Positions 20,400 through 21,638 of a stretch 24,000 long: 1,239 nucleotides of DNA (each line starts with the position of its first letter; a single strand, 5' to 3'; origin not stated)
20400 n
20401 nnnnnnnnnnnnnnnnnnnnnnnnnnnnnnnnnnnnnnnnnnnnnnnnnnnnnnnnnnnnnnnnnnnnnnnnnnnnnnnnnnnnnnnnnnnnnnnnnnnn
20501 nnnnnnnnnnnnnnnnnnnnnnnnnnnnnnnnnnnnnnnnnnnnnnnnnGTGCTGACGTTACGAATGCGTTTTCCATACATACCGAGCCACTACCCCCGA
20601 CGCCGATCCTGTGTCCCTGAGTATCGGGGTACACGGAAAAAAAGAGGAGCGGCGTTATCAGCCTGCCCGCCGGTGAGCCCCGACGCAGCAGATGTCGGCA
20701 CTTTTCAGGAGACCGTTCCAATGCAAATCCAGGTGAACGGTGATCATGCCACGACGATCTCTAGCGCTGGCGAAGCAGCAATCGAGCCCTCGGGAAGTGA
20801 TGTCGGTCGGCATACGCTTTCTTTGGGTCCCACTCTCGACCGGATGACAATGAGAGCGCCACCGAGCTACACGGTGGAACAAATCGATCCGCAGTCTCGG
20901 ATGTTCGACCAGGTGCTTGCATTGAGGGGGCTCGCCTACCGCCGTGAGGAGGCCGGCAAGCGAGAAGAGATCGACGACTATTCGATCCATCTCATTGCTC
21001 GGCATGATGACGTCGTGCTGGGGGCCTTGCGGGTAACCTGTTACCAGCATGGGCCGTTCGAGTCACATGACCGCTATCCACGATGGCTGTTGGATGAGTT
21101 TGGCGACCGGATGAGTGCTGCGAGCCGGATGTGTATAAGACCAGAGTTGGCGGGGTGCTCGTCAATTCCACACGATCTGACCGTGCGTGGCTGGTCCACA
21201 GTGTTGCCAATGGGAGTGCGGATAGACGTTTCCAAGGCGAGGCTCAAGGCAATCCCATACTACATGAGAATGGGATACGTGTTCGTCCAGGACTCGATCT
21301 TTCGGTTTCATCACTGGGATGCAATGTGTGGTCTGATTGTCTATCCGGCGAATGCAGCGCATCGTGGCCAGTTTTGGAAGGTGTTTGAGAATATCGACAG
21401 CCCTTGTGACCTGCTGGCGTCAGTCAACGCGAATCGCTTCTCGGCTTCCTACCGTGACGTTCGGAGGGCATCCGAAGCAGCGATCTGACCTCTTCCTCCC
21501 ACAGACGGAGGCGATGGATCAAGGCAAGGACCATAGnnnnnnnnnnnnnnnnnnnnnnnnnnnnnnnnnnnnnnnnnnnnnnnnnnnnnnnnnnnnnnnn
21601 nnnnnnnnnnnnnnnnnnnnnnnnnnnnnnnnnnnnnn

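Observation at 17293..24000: AT-richer accessory block after polA: candidate uncharacterised acyl-lipid / N-acyl-amino-acid pathway with its own HTH regulator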

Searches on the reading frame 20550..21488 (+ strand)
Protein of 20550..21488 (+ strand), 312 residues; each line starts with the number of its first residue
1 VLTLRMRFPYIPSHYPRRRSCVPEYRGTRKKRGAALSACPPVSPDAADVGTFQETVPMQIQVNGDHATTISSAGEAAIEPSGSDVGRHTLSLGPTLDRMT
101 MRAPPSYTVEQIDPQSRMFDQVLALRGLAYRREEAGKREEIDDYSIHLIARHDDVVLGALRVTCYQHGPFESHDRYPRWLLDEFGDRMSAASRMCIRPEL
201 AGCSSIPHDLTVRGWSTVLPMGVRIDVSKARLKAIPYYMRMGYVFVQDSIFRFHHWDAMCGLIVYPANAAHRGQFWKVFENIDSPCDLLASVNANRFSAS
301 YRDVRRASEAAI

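Call 6: search_protein_families(library=pfam, proteins=[window:20550-21488:+], max_evalue=0.1)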
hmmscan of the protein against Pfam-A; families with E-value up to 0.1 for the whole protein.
window:20550-21488:+ (312 aa): 1 family
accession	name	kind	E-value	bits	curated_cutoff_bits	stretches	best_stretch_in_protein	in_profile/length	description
PF13444.12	Acetyltransf_5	-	0.0036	18.4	22.4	1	136-199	21-90/102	Acetyltransferase (GNAT) domain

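Call 7: search_protein_families(library=ncbifam, proteins=[window:20550-21488:+], max_evalue=0.1)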
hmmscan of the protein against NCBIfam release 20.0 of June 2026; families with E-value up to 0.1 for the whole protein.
window:20550-21488:+ (312 aa): 0 families

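Call 9: find_homologous_proteins(query=window:20550-21488:+)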
Query window:20550-21488:+ (312 aa): 9 proteins with E <= 0.001 among 1389 candidates.
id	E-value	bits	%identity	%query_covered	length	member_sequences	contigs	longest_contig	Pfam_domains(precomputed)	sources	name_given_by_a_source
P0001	3.9e-171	587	100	82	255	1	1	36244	-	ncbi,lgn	-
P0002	8.9e-75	270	59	64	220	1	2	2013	PF21926.3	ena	-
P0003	1.6e-74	269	58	66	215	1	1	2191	PF13444.13,PF21926.3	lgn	-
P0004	3.2e-72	262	58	64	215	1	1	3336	PF13444.13,PF21926.3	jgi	jgi:hypothetical protein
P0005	4.1e-70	255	54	68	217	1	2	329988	-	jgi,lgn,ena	-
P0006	8.7e-70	254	56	66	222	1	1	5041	PF21926.3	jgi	jgi:hypothetical protein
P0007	7.9e-69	250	57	67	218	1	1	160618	PF21926.3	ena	-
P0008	5.6e-62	228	52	65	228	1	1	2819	-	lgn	-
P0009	6.6e-62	228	54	63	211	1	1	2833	PF21926.3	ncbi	-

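Call 10: find_encoding_contigs(protein=P0001, flank=10000, max_places=4)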
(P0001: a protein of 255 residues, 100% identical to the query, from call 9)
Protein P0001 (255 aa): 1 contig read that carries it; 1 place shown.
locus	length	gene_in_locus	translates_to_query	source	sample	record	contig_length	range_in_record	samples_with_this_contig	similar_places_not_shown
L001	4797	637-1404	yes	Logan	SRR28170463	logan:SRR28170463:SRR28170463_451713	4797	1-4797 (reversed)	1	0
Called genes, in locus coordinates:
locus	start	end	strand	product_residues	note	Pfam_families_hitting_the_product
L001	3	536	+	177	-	?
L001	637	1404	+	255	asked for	-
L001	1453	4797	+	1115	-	?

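Call 11: find_encoding_contigs(protein=P0005, flank=10000, max_places=4)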
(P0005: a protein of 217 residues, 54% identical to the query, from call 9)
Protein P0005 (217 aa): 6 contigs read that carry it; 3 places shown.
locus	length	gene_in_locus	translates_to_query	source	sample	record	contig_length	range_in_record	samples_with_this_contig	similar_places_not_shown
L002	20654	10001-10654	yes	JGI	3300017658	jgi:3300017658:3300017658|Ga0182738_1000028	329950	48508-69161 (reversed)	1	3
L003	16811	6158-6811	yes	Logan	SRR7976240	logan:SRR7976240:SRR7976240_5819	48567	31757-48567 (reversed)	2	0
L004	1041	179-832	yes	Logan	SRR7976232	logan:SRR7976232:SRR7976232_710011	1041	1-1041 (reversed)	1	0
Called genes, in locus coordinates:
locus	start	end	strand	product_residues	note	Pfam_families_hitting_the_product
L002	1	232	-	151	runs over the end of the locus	PF07963:N_methyl (weak), PF07596:SBP_bac_10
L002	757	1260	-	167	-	-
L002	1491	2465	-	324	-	PF00892:EamA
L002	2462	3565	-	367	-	PF04055:Radical_SAM (weak)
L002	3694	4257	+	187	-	PF08207:EFP_N, PF01132:EFP, PF09285:Elong-fact-P_C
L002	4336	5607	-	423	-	PF00481:PP2C, PF13672:PP2C_2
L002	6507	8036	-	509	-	PF00069:Pkinase, PF07714:PK_Tyr_Ser-Thr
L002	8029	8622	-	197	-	PF04542:Sigma70_r2, PF08281:Sigma70_r4_2 (weak), PF04545:Sigma70_r4 (weak)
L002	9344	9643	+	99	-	-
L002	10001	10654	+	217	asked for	-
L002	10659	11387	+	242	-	-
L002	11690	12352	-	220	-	PF25209:Phage_capsid_4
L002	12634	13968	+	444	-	PF02195:ParB_N, PF01555:N6_N4_Mtase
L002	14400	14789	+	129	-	-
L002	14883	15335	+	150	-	-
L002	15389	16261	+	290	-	PF07505:DUF5131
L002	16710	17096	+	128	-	-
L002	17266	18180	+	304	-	-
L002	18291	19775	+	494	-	PF02195:ParB_N (weak), PF01555:N6_N4_Mtase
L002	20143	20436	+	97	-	-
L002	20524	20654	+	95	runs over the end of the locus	-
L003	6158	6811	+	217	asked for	-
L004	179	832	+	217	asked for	-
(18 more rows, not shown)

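Call 12: find_encoding_contigs(protein=P0007, flank=10000, max_places=4)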
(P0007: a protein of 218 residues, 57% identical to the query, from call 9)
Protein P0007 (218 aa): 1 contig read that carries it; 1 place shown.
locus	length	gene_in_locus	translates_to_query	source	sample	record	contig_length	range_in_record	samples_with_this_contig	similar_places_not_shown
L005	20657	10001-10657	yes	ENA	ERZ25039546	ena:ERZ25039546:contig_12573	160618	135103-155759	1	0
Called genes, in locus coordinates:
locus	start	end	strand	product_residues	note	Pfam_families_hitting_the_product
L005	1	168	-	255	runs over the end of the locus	PF00873:ACR_tran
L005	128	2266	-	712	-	PF00873:ACR_tran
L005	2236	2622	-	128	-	PF00873:ACR_tran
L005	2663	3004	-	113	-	PF03551:PadR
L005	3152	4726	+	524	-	PF07732:Cu-oxidase_3, PF00394:Cu-oxidase, PF07731:Cu-oxidase_2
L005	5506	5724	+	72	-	-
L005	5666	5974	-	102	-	-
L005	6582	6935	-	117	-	-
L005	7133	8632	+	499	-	PF13701:DDE_Tnp_1_4, PF01609:DDE_Tnp_1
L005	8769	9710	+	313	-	-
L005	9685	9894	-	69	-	-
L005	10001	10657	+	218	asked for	PF21926:FeeM (weak)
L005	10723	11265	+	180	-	-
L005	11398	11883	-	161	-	-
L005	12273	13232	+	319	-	PF06283:ThuA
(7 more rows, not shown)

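Call 15: find_homologous_proteins(query=L001:1453-4797:+)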
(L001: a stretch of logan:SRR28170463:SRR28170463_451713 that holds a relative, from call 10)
Query L001:1453-4797:+ (1115 aa): 1937 proteins with E <= 0.001 among 8000 candidates; the best 120 are listed.
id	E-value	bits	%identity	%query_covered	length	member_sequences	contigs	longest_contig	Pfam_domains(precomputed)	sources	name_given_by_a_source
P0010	0.0e+0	2520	100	100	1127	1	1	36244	PF08545.17,PF02775.27,PF00364.29,PF08541.17,PF00676.26,PF25919.1,PF25917.1,PF02780.26,PF02779.30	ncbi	-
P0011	0.0e+0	1377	57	99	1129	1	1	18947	PF08545.17,PF02775.27,PF00364.29,PF08541.17,PF00676.26,PF02780.26,PF02779.30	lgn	-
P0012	0.0e+0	1352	57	99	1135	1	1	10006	PF08545.17,PF00364.29,PF08541.17,PF00676.26,PF02780.26,PF02779.30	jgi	jgi:2-oxoisovalerate dehydrogenase E1 component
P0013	0.0e+0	1162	50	99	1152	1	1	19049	PF08545.17,PF02775.27,PF00364.29,PF08541.17,PF00676.26,PF02780.26,PF02779.30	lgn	-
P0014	0.0e+0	1160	52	100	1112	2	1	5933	PF08545.17,PF00364.29,PF08541.17,PF00676.26,PF00195.26,PF02780.26,PF02779.30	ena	-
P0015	0.0e+0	1138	49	99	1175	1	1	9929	PF08545.17,PF02775.27,PF00364.29,PF08541.17,PF00676.26,PF02780.26,PF02779.30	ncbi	-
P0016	0.0e+0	1107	49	100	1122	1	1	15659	PF08545.17,PF02775.27,PF00364.29,PF08541.17,PF00676.26,PF02780.26,PF02779.30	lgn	-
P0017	0.0e+0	1107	49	100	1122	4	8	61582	PF08545.17,PF00364.29,PF08541.17,PF00676.26,PF25917.1,PF02780.26,PF02779.30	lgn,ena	-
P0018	0.0e+0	1078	50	97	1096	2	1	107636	PF08545.17,PF02775.27,PF00364.29,PF13292.12,PF08541.17,PF00676.26,PF02780.26,PF02779.30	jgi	-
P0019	0.0e+0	1075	50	100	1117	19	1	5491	PF08545.17,PF02775.27,PF00364.29,PF13292.12,PF08541.17,PF00676.26,PF02780.26,PF02779.30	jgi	-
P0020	0.0e+0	1074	48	100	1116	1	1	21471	PF08545.17,PF02775.27,PF00364.29,PF08541.17,PF00676.26,PF02780.26,PF02779.30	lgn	-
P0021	0.0e+0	1070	48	100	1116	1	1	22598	PF08545.17,PF00364.29,PF08541.17,PF00676.26,PF02780.26,PF02779.30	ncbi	ncbi:2-oxoisovalerate dehydrogenase E1 component [Gammaproteobacteria bacterium]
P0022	0.0e+0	1068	49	100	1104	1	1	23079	PF08545.17,PF00364.29,PF08541.17,PF00676.26,PF02780.26,PF02779.30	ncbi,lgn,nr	ncbi:MAG: 2-oxoisovalerate dehydrogenase [Planctomycetes bacterium]|nr:2-oxoisovalerate dehydrogenas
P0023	0.0e+0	1067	49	99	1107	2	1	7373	PF08545.17,PF00364.29,PF08541.17,PF00676.26,PF02780.26,PF02779.30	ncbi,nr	ncbi:MAG TPA: thiamine pyrophosphate-dependent enzyme [Planctomycetaceae bacterium]|nr:thiamine pyro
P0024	0.0e+0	1066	48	99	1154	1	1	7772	PF08545.17,PF02775.27,PF00364.29,PF08541.17,PF00676.26,PF02780.26,PF02779.30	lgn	-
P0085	2.6e-296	1004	46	98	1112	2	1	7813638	PF25984.1,PF08545.17,PF02775.27,PF00364.29,PF08541.17,PF00676.26,PF25919.1,PF02780.26,PF02779.30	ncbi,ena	-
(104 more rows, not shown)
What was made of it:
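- On KASIII / FabH condensing enzymes: The domains are precomputed for P0010 and all listed homologues (call 15).
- The full protein P0010 is 1127 aa with E1_dh, Transket_pyr, Transketolase_C, Biotin_lipoyl, ACP_syn_III and ACP_syn_III_C (call 15).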

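Call 16: find_encoding_contigs(protein=P0010, flank=10000, max_places=3)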
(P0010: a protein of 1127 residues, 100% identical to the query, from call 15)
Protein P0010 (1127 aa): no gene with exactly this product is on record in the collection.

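Call 17: find_encoding_contigs(protein=P0011, flank=10000, max_places=3)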
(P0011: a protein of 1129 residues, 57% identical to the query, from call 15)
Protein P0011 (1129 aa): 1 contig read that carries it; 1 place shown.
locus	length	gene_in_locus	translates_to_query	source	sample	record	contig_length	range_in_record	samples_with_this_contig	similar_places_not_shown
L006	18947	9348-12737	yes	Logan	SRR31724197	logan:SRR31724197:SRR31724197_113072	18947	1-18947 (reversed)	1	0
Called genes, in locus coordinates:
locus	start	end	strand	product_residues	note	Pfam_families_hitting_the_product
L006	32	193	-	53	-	-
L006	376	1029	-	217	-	-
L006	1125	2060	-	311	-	PF02899:Phage_int_SAM_1 (faint), PF00589:Phage_integrase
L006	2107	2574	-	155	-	-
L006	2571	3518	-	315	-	PF05496:RuvB_N, PF00004:AAA, PF07728:AAA_5 (weak), PF17864:AAA_lid_4, PF05491:WHD_RuvB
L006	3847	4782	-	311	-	PF08401:ArdcN, PF18818:MPTase-PolyVal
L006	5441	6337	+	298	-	-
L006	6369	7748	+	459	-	PF00067:p450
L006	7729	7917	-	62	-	-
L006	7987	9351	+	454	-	PF00067:p450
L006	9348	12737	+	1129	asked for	PF00676:E1_dh, PF02775:TPP_enzyme_C (faint), PF02779:Transket_pyr, PF02780:Transketolase_C, PF00364:Biotin_lipoyl, PF08545:ACP_syn_III, PF08541:ACP_syn_III_C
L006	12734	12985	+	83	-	PF00550:PP-binding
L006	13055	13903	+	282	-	PF02353:CMAS, PF01209:Ubie_methyltran, PF13489:Methyltransf_23, PF13847:Methyltransf_31, PF08241:Methyltransf_11, PF08242:Methyltransf_12, PF13649:Methyltransf_25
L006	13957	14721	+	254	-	-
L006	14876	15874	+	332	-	-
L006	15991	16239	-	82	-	PF13411:MerR_1 (faint), PF00376:MerR (weak)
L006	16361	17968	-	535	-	PF12802:MarR_2 (faint), PF13545:HTH_Crp_2 (faint), PF09339:HTH_IclR (faint), PF13412:HTH_24 (faint)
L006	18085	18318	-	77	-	-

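Call 18: find_encoding_contigs(protein=P0012, flank=10000, max_places=3)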
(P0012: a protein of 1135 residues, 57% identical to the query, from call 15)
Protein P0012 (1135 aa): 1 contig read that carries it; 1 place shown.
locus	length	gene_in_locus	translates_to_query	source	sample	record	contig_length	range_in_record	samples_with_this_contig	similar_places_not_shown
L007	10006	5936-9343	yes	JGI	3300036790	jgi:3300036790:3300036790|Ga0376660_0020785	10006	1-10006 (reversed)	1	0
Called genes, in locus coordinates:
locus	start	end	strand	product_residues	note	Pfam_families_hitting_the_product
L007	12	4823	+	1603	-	PF21089:PKS_DH_N, PF14765:PS-DH, PF08240:ADH_N, PF00107:ADH_zinc_N, PF13602:ADH_zinc_N_2, PF00106:adh_short, PF08659:KR, PF13561:adh_short_C2, +4 more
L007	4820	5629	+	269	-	PF01135:PCMT, PF05175:MTS, PF13489:Methyltransf_23, PF01209:Ubie_methyltran, PF13847:Methyltransf_31, PF08241:Methyltransf_11, PF08242:Methyltransf_12, PF13649:Methyltransf_25, +4 more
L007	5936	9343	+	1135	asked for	PF00676:E1_dh, PF02779:Transket_pyr, PF02780:Transketolase_C, PF00364:Biotin_lipoyl, PF08545:ACP_syn_III, PF08541:ACP_syn_III_C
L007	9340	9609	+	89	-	PF00550:PP-binding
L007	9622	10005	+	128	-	?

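Call 41: list_cluster_members(proteins=[P0010, P0130, P0001])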
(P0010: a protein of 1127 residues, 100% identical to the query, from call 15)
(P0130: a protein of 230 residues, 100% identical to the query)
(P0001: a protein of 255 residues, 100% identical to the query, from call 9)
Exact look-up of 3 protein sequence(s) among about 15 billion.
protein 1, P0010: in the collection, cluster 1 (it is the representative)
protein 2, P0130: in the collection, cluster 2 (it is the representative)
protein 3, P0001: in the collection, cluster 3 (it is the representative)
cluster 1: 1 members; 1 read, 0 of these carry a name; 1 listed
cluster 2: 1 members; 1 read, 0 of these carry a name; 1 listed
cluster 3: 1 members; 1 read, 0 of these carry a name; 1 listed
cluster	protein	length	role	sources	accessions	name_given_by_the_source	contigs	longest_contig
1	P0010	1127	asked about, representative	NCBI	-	-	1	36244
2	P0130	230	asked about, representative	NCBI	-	-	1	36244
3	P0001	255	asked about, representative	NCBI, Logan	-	-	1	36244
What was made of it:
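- Tried and rejected: Cluster look-ups gave no accession or name (call 41).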

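Call 48: search_solved_structures(query=A2, max_evalue=10, show_alignments=2)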
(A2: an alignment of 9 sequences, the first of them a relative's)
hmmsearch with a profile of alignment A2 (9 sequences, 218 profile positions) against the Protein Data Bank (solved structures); distinct sequences matched with E-value up to 10: 1.
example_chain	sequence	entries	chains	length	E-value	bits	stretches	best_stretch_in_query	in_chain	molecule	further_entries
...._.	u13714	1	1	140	0.4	13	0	131-150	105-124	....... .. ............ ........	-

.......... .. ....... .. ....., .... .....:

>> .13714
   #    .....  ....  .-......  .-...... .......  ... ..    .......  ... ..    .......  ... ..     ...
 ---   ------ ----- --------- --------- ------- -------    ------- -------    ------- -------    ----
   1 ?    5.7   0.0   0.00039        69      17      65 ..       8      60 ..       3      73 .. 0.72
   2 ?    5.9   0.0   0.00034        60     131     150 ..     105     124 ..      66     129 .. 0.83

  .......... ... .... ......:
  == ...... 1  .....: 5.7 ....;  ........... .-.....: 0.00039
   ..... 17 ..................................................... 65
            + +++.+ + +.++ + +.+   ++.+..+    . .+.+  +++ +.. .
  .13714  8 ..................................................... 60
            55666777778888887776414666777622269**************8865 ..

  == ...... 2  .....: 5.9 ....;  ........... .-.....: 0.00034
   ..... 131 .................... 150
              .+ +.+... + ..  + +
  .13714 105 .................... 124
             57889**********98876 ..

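Call 56: predict_structure(alignment_id=A2)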
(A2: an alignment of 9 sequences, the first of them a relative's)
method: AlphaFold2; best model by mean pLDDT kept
length: 255 residues; sequences in the alignment: 9
mean_pLDDT: 83.2   pTM: 0.77
mean pLDDT of the five models: 83.2, 81.5, 69.6, 60.6, 54.5
residues with pLDDT >= 90: 183; 70-90: 27; 50-70: 2; < 50: 43
segments of 3 or more residues with pLDDT < 50: 1-43
pLDDT, mean of each block of 10 residues (from residue 1): 36 29 32 38 66 97 97 91 96 96 96 92 95 90 91 95 96 94 94 89 95 89 92 96 95 90
secondary structure, 60 per line:
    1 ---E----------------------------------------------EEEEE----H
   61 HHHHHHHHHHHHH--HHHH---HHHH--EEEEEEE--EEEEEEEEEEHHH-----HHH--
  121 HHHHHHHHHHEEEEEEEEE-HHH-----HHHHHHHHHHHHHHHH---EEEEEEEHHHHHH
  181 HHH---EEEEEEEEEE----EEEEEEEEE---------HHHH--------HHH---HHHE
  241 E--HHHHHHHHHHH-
elements in order: E51-55 H60-73 H76-79 H83-86 E89-95 E98-107 H121-130 E131-139 H149-164 E168-174 H175-183 E187-196 E201-209 H219-222 H244-254

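Call 57: search_protein_representatives(alignment_id=A2)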
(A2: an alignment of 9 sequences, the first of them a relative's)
Query: 9 sequences, 218 profile positions. Proteins with E-value up to 0.001 (for the whole library): 224; up to 1e-10: 140; up to 1e-30: 23. The best 150 are listed.
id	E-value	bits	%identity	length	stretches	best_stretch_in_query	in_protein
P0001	1.3e-108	377.5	-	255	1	1-212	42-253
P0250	9.1e-83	293.1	-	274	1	5-210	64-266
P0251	6.0e-75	267.5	-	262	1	6-212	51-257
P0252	4.8e-72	258.0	-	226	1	7-209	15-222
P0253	1.6e-70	253.0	-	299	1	8-209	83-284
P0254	1.4e-67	243.4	-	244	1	5-208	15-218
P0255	3.8e-67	242.0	-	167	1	58-211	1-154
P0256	1.8e-63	230.0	-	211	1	10-214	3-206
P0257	1.5e-59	217.1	-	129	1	90-214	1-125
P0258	1.2e-56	207.6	-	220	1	14-212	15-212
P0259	3.1e-49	183.4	-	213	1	5-145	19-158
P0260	4.8e-49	182.8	-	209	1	14-211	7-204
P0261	1.0e-43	165.4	-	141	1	82-212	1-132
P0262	1.6e-39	151.7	-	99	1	6-102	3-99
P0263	3.3e-36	140.8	-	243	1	7-200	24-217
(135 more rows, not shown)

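Call 61: find_encoding_contigs(protein=P0085, flank=8000, max_places=2)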
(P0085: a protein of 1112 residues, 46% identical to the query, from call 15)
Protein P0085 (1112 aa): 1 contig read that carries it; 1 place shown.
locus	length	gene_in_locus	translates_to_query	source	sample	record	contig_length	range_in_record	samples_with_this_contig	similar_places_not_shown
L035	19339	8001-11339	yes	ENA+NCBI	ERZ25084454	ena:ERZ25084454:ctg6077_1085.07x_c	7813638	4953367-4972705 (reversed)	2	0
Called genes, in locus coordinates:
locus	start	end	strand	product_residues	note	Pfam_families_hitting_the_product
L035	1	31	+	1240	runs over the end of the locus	PF00657:Lipase_GDSL (weak), PF13472:Lipase_GDSL_2, PF23500:DUF7133, PF13646:HEAT_2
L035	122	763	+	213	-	PF07638:Sigma70_ECF (weak), PF04542:Sigma70_r2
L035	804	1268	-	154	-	PF10604:Polyketide_cyc2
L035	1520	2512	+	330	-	PF08240:ADH_N, PF00107:ADH_zinc_N, PF13602:ADH_zinc_N_2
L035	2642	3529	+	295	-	PF05721:PhyH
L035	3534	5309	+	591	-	PF17773:UPF0176_N, PF00581:Rhodanese, PF00849:PseudoU_synth_2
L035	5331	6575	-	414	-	PF18027:Pepdidase_M14_N (faint), PF00246:Peptidase_M14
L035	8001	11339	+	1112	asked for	PF00676:E1_dh, PF02775:TPP_enzyme_C (weak), PF02779:Transket_pyr, PF02780:Transketolase_C, PF00364:Biotin_lipoyl, PF25919:BSH_CusB (weak), PF08545:ACP_syn_III, PF08541:ACP_syn_III_C, +1 more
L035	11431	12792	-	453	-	PF02518:HATPase_c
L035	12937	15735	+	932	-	PF00005:ABC_tran (faint), PF02463:SMC_N (faint), PF13191:AAA_16 (faint), PF13555:AAA_29 (faint), PF20703:nSTAND1 (faint), PF13304:AAA_21 (faint), PF17760:UvrA_inter, PF17755:UvrA_DNA-bind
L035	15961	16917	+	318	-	PF01261:AP_endonuc_2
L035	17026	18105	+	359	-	PF21320:WHD_Rv2258c, PF01135:PCMT, PF02353:CMAS, PF13489:Methyltransf_23, PF01209:Ubie_methyltran, PF02390:Methyltransf_4, PF13847:Methyltransf_31, PF08241:Methyltransf_11, +4 more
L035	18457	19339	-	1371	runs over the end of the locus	-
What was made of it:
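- The fusion also occurs alone in a housekeeping-looking context (L035, call 61). The fusion family is large, and one member stands alone among unrelated genes (L035, call 61).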
